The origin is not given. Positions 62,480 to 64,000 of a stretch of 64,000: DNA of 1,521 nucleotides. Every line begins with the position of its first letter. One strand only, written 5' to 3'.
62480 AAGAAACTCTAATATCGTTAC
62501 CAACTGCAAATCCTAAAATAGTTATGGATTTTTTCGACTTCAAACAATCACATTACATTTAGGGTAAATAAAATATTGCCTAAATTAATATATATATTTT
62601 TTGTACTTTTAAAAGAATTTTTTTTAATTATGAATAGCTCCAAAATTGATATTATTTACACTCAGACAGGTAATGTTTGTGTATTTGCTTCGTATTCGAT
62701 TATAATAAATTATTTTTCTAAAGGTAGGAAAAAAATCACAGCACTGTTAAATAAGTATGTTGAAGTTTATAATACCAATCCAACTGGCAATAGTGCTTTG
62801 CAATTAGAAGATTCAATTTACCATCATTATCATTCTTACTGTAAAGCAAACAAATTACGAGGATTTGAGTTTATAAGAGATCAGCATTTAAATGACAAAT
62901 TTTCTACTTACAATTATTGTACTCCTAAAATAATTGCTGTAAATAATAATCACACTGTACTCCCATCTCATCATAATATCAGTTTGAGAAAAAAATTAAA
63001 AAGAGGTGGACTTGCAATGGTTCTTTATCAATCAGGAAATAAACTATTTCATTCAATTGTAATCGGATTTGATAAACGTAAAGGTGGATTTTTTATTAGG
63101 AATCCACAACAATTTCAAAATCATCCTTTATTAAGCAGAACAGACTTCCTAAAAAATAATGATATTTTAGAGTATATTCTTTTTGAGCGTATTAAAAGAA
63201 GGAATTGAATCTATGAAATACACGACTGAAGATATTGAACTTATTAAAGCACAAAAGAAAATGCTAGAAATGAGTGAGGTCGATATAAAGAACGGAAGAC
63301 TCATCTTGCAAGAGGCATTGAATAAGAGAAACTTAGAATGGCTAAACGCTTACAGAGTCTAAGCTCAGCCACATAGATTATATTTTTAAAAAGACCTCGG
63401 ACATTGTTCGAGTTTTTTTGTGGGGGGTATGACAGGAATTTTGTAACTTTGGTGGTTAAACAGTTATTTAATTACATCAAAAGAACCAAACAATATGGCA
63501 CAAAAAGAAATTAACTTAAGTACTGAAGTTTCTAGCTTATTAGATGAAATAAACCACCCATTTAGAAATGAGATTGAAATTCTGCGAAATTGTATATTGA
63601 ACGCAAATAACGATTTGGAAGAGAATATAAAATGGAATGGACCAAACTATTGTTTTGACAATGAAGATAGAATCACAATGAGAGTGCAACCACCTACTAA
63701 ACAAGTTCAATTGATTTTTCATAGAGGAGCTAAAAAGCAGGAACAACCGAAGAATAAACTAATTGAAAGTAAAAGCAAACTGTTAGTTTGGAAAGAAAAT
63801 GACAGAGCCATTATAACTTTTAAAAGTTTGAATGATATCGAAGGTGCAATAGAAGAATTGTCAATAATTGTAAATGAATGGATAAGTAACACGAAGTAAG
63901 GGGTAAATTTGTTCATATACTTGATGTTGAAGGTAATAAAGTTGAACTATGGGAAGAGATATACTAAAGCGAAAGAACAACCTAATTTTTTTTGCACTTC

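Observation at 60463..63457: A 2.9-kb AT-rich two-gene island inserted after sdhB, flanked by ~95-bp direct repeats of the sdhB 3' end and terminator, encoding a NERD-like nuclease protein and a papain-like protein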

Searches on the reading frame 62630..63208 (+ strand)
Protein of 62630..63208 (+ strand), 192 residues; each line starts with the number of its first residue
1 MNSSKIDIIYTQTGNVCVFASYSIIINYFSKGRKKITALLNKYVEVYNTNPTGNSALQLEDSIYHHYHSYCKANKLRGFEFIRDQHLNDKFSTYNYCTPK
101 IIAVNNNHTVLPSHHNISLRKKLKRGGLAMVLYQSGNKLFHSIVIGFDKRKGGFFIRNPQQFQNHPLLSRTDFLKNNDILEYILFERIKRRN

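Call 5: search_protein_families(library=pfam, proteins=[window:62630-63208:+], max_evalue=1)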
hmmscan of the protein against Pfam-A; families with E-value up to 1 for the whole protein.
window:62630-63208:+ (192 aa): 2 families
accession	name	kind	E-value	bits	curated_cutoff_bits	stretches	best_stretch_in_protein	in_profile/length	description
PF12385.14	Peptidase_C70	-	0.013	15.9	19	0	12-49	15-54/141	Papain-like cysteine protease AvrRpt2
PF10778.14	DehI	-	0.11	12.9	28.9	1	39-102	20-83/148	Halocarboxylic acid dehydrogenase DehI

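Call 6: search_protein_families(library=padloc, proteins=[window:62630-63208:+], max_evalue=1)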
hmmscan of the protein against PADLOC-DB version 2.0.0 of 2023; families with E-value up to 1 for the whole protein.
window:62630-63208:+ (192 aa): 0 families

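Call 8: search_protein_families(library=ncbifam, proteins=[window:62630-63208:+], max_evalue=1)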
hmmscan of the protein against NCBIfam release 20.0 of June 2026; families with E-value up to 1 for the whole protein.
window:62630-63208:+ (192 aa): 0 families

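Call 9: search_protein_families(library=phrogs, proteins=[window:62630-63208:+], max_evalue=1)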
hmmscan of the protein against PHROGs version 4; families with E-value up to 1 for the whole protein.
window:62630-63208:+ (192 aa): 1 family
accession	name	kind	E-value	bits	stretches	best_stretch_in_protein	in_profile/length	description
phrog_7837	-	unknown function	0.023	16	1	44-89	12-57/81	-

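Call 10: find_homologous_proteins(query=window:62630-63208:+)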
Query window:62630-63208:+ (192 aa): 10 proteins with E <= 0.001 among 73 candidates.
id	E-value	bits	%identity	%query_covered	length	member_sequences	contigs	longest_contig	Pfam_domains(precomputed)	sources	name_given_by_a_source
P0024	1.7e-124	431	100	100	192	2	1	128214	-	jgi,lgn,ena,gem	-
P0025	7.2e-61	223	55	99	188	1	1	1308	-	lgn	-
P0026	6.3e-60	220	55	99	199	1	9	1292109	-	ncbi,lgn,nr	ncbi:MAG: hypothetical protein IPH93_17665 [Saprospiraceae bacterium]|nr:hypothetical protein [Sapro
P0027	3.6e-56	208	53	97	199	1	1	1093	-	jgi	jgi:hypothetical protein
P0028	1.9e-46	176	51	96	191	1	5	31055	-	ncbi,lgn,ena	-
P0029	5.0e-39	152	58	64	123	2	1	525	-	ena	-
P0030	6.9e-25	106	42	96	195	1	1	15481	-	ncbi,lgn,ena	-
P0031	8.3e-18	83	34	97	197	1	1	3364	-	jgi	-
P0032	8.1e-16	76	35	96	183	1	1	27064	-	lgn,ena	-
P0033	1.1e-13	70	34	88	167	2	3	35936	-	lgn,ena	-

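Call 15: find_encoding_contigs(protein=P0026, flank=6000, max_places=2)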
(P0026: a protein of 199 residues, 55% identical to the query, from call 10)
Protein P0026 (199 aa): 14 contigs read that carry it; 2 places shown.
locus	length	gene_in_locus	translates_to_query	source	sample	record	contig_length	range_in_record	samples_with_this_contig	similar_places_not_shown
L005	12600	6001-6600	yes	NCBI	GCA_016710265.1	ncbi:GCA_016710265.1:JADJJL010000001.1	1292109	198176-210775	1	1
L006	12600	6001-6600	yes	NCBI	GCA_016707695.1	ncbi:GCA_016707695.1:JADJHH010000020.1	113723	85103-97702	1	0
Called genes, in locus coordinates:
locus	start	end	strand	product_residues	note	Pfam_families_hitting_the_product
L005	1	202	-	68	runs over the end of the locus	PF03831:YjdM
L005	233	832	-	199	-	-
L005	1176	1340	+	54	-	-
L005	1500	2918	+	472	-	PF13365:Trypsin_2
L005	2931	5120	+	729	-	-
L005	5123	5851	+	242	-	-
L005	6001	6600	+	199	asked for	-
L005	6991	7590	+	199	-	PF27257:HI_0787_N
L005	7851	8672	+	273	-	-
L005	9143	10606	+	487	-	PF12161:HsdM_N, PF02384:N6_Mtase, PF01170:UPF0020 (faint)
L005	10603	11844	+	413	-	PF01420:Methylase_S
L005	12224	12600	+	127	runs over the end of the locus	PF13366:PDDEXK_3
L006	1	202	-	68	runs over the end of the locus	PF03831:YjdM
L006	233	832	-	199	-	-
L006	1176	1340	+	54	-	-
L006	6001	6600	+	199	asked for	-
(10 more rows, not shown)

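Call 16: find_encoding_contigs(protein=P0028, flank=6000, max_places=2)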
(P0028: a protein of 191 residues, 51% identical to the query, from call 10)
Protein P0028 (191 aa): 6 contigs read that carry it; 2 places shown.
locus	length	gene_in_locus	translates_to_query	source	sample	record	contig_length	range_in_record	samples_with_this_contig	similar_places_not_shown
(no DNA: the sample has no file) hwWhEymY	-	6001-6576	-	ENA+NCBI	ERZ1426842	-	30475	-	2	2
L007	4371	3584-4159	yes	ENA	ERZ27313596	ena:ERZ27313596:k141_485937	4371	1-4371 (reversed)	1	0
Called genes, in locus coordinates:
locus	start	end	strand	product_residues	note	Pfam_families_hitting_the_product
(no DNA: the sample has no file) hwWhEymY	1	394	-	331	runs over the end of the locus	PF18962:Por_Secre_tail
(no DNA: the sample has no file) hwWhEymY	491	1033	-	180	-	PF25024:EGF_TEN, PF23106:EGF_Teneurin (weak)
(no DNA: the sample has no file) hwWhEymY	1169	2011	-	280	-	PF01520:Amidase_3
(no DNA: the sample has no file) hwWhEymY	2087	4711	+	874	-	PF19838:LptD_2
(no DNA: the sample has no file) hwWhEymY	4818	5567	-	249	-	PF19775:DUF6261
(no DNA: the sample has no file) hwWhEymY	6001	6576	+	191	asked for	-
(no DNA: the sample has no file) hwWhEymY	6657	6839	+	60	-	-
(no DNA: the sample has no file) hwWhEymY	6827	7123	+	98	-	PF05016:ParE_toxin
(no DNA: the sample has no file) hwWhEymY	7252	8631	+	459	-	PF00364:Biotin_lipoyl, PF02817:E3_binding, PF00198:2-oxoacid_dh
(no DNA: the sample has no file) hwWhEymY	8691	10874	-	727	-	PF16927:HisKA_7TM, PF00512:HisKA, PF02518:HATPase_c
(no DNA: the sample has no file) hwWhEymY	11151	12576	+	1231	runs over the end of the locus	?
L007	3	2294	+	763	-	?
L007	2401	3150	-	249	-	PF19775:DUF6261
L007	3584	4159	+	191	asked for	-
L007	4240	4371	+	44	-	?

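Call 32: predict_structure(alignment_id=A3)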
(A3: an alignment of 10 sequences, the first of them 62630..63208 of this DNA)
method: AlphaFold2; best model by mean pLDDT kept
length: 192 residues; sequences in the alignment: 10
mean_pLDDT: 93.4   pTM: 0.91
mean pLDDT of the five models: 93.4, 92.0, 91.4, 90.8, 89.8
residues with pLDDT >= 90: 166; 70-90: 23; 50-70: 2; < 50: 1
segments of 3 or more residues with pLDDT < 50: none
pLDDT, mean of each block of 10 residues (from residue 1): 95 95 98 97 97 94 97 93 97 95 82 94 96 85 97 96 88 93 93 49
secondary structure, 60 per line:
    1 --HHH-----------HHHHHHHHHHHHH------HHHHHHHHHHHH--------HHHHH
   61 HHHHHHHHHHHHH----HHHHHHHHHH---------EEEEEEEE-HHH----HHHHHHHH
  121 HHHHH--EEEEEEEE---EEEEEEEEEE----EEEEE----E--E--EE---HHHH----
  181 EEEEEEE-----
elements in order: H17-29 H36-47 H56-73 H78-87 E97-104 H113-125 E128-135 E139-148 E153-157 H173-176 E181-187

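Call 62: search_dna_similar(query=window:62630-63208:+, collection=plasmids, mode=protein, max_evalue=0.001, max_rows=20)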
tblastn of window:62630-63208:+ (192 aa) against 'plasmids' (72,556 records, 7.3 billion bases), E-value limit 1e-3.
No match.

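Call 68: search_solved_structures(query=A3, max_evalue=1)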
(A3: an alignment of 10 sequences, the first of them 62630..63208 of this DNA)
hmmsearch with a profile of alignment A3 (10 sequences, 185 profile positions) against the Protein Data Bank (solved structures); distinct sequences matched with E-value up to 1: 1.
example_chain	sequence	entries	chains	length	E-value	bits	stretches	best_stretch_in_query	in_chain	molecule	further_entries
4pkd_B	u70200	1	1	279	0.66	13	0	51-101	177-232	U1 small nuclear ribonucleoprotein A,U1 small nuclear ribonucleoprotein 70 kDa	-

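Call 95: search_dna_similar(query=window:62630-63208:+, collection=phages, mode=protein, max_evalue=0.001, max_rows=10)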
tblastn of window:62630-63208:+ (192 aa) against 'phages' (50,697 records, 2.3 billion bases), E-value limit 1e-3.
No match.

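Call 96: find_related_loci(query=A3, collection=viral_contigs, flank=6000)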
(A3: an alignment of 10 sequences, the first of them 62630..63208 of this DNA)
Query A3 (192 aa) in viral_contigs; peptide patterns used: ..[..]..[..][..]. (x = any residue, [..] = any of these).
64 stretches matched a pattern; 1 encode a relative of the query (tblastn E <= 1e-3); 1 distinct loci.
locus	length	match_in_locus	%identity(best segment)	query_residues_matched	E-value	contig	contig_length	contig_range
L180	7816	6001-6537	35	2-185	1e-24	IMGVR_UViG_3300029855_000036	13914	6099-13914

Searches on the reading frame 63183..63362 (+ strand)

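Call 5: search_protein_families(library=pfam, proteins=[window:63183-63362:+], max_evalue=1)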
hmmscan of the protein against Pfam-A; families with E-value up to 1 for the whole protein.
window:63183-63362:+ (59 aa): 2 families
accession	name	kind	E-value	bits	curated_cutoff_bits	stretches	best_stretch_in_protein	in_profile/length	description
PF16188.10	Peptidase_M24_C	-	0.065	13.6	28.9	1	39-57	16-34/63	C-terminal region of peptidase_M24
PF11250.13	FAF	-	0.29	11.8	25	1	35-58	22-45/54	Fantastic Four meristem regulator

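Call 6: search_protein_families(library=padloc, proteins=[window:63183-63362:+], max_evalue=1)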
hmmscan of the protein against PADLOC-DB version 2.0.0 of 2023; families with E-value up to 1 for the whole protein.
window:63183-63362:+ (59 aa): 0 families

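Call 8: search_protein_families(library=ncbifam, proteins=[window:63213-63362:+], max_evalue=1)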
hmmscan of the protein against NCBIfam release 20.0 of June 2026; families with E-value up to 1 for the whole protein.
window:63213-63362:+ (49 aa): 0 families

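Call 9: search_protein_families(library=phrogs, proteins=[window:63213-63362:+], max_evalue=1)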
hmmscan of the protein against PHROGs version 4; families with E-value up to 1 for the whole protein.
window:63213-63362:+ (49 aa): 0 families

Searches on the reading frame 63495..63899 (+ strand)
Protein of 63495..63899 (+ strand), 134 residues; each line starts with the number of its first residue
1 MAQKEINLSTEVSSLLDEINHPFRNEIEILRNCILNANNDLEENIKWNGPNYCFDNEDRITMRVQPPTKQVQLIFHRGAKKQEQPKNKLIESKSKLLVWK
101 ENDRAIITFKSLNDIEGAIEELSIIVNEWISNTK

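Call 5: search_protein_families(library=pfam, proteins=[window:63495-63899:+], max_evalue=1)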
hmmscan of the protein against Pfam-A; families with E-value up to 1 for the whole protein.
window:63495-63899:+ (134 aa): 2 families
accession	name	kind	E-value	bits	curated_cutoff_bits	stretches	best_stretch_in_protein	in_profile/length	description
PF08818.16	DUF1801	-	5.6e-14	52.7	27.2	1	24-130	2-85/85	Domain of unknown function (DU1801)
PF05924.16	SAMP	-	0.12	12.2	19.6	1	24-34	3-13/22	SAMP Motif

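Call 8: search_protein_families(library=ncbifam, proteins=[window:63495-63899:+], max_evalue=1)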
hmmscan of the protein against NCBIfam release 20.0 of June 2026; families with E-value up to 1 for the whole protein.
window:63495-63899:+ (134 aa): 1 family
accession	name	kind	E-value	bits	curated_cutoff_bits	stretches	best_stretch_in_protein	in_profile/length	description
NF041009.1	cell_div_CdvB3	equivalog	0.019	14.7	170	1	3-40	104-141/164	cell division protein CdvB3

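Call 26: find_related_loci(query=window:63495-63899:+, collection=metagenome_contigs, flank=6000)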
Query window:63495-63899:+ (134 aa) in metagenome_contigs; peptide patterns used: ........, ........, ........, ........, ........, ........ (x = any residue, [..] = any of these).
254 stretches matched a pattern; 141 encode a relative of the query (tblastn E <= 1e-3); the best 80 are kept; 80 distinct loci.
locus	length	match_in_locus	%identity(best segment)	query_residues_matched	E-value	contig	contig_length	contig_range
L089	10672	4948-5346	77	1-133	3e-67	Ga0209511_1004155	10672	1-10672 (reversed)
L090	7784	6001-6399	77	1-133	3e-67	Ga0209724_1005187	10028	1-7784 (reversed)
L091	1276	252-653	76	1-134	2e-70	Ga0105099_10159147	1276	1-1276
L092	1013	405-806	75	1-134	3e-71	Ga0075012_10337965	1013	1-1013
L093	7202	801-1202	74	1-134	2e-64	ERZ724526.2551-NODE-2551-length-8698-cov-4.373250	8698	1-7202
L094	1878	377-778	74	1-134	2e-66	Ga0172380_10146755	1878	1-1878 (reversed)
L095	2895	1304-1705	73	1-134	1e-63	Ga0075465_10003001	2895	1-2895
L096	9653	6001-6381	73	8-134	3e-63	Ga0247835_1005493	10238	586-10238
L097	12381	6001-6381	73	8-134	3e-63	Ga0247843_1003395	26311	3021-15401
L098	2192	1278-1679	71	1-134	7e-64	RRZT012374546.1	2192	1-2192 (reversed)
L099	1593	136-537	71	1-134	3e-65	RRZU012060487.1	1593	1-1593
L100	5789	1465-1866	70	1-134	1e-62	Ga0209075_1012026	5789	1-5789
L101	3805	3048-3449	71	1-134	1e-62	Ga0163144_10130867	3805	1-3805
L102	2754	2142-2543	71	1-134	5e-63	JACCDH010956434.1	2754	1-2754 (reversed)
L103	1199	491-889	74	1-134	4e-66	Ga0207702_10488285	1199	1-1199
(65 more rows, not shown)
